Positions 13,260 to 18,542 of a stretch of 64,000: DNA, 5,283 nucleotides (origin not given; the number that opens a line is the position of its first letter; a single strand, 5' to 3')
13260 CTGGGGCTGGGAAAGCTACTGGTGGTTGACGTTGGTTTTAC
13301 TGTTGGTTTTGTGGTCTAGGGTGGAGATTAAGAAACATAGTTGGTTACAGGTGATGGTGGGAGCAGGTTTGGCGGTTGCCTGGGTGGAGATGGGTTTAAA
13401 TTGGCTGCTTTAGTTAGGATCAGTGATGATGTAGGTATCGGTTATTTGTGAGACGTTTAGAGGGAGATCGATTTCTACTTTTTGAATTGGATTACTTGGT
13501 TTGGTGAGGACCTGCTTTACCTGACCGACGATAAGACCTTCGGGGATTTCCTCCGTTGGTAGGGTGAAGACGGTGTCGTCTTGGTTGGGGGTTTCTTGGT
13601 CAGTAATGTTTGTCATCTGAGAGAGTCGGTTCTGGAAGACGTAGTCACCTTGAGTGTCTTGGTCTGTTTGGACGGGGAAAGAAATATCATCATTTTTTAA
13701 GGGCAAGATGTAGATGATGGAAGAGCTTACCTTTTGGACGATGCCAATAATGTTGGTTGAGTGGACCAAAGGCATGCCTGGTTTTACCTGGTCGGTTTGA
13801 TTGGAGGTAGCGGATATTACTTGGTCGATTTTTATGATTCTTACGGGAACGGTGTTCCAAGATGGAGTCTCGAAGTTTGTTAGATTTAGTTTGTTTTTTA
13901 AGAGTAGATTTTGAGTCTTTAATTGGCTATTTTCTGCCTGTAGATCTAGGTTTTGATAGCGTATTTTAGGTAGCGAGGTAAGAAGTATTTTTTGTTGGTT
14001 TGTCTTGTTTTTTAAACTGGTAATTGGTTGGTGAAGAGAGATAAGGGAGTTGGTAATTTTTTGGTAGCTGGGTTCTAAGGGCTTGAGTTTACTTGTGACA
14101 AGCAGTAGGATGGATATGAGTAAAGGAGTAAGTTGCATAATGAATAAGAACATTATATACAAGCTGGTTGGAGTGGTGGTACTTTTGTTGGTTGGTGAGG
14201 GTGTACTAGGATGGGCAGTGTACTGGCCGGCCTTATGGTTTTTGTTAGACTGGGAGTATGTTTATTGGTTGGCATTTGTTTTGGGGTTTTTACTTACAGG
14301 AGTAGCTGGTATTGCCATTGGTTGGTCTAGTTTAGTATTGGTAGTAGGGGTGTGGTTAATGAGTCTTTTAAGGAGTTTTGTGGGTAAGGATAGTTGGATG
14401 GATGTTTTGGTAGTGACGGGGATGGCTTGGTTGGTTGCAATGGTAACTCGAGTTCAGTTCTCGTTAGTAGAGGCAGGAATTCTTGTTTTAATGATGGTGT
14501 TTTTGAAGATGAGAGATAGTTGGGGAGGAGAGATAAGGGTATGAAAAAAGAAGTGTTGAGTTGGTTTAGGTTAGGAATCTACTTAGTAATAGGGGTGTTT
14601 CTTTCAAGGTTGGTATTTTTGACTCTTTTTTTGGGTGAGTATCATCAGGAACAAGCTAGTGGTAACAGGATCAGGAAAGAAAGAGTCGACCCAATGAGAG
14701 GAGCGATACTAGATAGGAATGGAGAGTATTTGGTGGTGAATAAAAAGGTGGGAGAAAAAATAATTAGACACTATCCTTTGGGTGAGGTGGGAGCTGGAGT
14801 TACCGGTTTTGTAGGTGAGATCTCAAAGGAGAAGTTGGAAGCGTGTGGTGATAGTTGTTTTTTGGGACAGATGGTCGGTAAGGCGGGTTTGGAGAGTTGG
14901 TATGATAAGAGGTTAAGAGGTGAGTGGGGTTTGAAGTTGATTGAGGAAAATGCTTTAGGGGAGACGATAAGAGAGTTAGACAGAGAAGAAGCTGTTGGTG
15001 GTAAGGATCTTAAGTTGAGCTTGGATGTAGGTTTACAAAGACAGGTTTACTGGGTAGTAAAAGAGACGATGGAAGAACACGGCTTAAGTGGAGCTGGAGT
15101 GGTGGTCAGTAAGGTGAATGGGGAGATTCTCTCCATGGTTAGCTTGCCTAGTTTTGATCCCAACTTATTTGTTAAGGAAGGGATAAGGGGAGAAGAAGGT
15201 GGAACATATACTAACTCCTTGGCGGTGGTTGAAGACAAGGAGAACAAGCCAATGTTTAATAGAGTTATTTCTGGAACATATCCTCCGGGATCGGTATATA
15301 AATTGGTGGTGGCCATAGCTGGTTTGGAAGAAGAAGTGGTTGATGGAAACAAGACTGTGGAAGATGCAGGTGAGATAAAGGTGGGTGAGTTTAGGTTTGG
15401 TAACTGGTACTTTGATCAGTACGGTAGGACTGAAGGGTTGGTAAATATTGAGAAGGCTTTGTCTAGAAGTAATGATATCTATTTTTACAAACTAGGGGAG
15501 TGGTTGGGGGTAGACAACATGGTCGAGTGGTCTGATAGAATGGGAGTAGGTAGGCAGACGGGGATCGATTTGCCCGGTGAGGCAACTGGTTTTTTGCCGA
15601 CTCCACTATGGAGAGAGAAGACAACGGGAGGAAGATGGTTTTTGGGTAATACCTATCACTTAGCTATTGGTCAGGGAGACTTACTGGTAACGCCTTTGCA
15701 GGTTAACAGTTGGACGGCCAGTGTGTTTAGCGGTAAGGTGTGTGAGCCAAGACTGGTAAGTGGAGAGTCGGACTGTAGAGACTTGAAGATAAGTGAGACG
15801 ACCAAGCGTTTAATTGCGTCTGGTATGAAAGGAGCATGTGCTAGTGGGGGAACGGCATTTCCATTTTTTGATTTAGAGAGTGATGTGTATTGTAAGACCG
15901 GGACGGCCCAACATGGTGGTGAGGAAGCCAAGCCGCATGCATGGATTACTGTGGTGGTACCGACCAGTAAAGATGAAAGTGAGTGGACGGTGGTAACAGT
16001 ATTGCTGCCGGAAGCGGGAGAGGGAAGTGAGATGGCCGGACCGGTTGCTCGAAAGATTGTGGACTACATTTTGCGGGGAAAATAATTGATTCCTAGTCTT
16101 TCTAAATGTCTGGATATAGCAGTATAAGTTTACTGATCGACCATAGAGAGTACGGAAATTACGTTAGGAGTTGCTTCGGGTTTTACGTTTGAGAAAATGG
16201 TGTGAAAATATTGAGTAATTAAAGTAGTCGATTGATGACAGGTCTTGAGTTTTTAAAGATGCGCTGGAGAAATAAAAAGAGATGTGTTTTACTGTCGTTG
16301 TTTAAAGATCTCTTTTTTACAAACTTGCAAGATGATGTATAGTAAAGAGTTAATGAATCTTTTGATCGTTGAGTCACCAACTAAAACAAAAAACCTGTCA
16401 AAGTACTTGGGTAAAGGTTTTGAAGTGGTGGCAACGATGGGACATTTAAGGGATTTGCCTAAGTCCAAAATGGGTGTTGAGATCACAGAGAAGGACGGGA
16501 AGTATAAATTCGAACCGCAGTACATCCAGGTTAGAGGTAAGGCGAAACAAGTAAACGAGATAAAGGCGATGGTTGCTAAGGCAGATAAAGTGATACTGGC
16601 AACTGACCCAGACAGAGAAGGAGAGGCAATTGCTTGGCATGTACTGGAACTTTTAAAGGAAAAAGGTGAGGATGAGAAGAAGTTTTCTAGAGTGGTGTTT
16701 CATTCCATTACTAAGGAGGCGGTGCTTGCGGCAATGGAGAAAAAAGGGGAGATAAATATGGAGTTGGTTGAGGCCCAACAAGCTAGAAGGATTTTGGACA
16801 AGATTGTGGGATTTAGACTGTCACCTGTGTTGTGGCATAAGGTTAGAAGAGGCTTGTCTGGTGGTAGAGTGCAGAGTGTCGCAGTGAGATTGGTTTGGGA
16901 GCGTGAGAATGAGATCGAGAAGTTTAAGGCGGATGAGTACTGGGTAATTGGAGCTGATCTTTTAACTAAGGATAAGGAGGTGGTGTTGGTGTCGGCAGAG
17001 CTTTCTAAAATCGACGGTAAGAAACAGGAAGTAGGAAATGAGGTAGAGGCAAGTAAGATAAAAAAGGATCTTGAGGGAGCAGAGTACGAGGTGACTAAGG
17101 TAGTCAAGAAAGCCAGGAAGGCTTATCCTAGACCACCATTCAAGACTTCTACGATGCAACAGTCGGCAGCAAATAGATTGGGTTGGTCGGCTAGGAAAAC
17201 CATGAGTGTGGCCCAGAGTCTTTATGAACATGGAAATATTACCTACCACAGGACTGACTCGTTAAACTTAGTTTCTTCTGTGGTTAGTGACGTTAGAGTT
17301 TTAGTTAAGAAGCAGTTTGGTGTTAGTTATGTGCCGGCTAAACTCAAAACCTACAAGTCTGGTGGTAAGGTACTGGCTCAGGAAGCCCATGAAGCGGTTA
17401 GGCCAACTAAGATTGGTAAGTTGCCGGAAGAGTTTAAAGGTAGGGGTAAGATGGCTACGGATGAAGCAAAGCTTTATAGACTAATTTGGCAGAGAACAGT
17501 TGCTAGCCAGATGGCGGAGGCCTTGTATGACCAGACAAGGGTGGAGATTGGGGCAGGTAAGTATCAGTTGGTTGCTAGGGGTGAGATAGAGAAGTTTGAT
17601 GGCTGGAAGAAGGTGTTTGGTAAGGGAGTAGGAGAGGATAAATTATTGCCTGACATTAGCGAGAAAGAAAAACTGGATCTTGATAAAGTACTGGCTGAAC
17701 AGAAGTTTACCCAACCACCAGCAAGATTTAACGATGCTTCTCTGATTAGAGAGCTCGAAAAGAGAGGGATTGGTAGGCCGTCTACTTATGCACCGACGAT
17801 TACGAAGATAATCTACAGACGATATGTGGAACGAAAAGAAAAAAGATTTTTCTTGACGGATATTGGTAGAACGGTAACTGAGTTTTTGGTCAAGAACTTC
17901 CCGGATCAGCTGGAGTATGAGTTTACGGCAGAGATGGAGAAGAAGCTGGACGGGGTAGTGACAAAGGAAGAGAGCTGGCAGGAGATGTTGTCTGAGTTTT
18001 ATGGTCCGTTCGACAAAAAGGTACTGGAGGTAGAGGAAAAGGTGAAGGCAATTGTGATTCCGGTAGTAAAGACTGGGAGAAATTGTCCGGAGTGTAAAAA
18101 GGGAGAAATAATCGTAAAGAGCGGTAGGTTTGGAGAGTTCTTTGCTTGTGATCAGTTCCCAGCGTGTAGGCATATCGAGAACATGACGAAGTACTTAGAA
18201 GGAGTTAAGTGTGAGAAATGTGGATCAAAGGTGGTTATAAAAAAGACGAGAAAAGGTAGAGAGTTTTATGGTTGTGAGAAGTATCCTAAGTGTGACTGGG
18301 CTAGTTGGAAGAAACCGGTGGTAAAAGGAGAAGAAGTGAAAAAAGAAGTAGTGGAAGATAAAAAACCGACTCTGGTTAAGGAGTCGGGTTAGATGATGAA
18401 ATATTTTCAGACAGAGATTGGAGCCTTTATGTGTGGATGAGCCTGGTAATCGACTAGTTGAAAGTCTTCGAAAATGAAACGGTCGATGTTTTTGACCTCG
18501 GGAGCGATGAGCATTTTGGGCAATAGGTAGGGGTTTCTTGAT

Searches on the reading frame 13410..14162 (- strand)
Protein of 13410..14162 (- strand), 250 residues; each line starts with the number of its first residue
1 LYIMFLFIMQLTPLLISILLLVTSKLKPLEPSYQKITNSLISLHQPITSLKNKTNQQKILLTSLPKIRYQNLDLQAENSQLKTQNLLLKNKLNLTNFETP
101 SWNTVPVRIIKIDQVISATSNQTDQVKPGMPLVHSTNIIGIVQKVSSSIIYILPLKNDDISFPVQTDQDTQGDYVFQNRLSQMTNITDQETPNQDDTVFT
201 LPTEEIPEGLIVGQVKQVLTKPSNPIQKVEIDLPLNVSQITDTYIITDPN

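Call 75: search_protein_families(library=pfam, proteins=[window:13410-14162:-], max_evalue=0.0001)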
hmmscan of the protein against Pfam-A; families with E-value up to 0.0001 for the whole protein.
window:13410-14162:- (250 aa): 1 family
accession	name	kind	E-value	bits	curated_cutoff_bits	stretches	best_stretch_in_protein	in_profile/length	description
PF04085.20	MreC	-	3.6e-15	56.4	28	1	122-246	19-146/147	Rod shape-determining protein MreC, barrel core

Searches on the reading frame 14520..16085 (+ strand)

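Call 75: search_protein_families(library=pfam, proteins=[window:14520-16085:+], max_evalue=0.0001)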
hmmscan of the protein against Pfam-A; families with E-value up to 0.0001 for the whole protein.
window:14520-16085:+ (521 aa): 2 families
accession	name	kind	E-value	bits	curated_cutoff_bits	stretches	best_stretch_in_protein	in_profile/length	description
PF00905.27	Transpeptidase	-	1.1e-49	169.7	22.1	1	191-514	1-298/299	Penicillin binding protein transpeptidase domain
PF03717.20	PBP_dimer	-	2.1e-19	71.1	24.4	1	78-153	103-179/180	Penicillin-binding Protein dimerisation domain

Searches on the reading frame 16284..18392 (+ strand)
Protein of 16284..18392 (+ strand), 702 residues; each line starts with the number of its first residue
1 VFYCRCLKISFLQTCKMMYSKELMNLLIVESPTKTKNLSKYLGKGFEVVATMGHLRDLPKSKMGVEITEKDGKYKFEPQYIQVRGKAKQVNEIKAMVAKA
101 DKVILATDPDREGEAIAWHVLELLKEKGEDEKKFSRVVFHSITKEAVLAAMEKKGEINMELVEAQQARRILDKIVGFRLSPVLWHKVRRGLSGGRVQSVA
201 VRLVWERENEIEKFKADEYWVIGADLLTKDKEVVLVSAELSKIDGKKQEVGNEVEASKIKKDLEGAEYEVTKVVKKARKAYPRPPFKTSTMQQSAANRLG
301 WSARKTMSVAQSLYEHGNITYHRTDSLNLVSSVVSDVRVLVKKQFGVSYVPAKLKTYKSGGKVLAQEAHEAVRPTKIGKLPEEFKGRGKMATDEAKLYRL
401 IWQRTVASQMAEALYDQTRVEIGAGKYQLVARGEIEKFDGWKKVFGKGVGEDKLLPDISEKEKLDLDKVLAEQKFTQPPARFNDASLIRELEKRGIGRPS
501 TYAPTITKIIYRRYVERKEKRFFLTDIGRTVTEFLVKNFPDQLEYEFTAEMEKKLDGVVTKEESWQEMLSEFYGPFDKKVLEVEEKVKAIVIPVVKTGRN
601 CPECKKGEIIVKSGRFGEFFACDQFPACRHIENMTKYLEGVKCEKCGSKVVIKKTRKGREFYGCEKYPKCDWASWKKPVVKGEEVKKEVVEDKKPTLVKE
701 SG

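Call 75: search_protein_families(library=pfam, proteins=[window:16284-18392:+], max_evalue=0.0001)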
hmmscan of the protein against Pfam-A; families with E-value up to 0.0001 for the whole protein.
window:16284-18392:+ (702 aa): 3 families
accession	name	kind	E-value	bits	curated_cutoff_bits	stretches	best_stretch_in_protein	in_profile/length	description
PF01131.25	Topoisom_bac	-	4.5e-115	385.4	35.1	1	157-569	2-410/411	DNA topoisomerase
PF01396.24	Zn_ribbon_Top1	-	1.5e-24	85.9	32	2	640-678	1-38/39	Topoisomerase DNA binding C4 zinc finger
PF01751.28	Toprim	-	2.1e-24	85.9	23.1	1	26-142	2-96/96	Toprim domain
